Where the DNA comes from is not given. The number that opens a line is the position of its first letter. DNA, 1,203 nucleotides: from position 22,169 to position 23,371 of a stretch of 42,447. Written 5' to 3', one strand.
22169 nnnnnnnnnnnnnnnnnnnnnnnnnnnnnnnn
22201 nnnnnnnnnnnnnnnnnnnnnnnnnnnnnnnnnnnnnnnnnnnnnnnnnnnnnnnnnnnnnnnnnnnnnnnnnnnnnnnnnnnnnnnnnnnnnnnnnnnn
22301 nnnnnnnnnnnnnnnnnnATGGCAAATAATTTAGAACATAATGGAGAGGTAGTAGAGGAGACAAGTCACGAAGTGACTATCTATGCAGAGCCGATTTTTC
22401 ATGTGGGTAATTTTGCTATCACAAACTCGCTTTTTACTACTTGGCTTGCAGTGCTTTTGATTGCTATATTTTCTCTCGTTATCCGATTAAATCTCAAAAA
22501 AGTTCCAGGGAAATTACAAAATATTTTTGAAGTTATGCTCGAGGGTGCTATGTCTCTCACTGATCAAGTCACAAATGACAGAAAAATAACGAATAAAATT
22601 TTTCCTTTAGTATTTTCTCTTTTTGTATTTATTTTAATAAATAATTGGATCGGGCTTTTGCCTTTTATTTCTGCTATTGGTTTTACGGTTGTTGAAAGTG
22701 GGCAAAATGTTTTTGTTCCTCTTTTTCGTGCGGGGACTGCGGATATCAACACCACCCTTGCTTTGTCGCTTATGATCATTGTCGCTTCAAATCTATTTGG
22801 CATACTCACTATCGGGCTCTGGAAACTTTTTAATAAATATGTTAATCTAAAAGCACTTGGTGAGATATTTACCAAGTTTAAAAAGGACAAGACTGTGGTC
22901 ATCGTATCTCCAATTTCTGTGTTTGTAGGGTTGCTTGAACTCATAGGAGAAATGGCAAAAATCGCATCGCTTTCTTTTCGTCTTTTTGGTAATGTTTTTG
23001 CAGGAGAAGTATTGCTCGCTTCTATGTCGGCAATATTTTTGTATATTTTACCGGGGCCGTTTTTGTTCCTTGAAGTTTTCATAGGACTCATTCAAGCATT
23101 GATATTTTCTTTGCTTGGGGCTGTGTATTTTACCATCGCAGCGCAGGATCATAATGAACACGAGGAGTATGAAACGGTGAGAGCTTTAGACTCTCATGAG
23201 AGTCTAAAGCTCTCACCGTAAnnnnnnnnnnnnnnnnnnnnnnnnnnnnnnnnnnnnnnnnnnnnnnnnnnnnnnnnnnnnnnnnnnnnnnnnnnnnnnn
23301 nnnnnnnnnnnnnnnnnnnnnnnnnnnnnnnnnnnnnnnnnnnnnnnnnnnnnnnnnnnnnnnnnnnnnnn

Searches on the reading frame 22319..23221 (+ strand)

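Call 56: search_protein_families(library=pfam, proteins=[window:22319-23221:+], max_evalue=0.00001)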
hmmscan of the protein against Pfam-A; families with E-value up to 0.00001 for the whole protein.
window:22319-23221:+ (300 aa): 1 family
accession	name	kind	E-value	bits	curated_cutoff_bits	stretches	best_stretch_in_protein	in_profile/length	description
PF00119.25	ATP-synt_A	-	7.8e-38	130.9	33.9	1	39-271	2-216/217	ATP synthase A chain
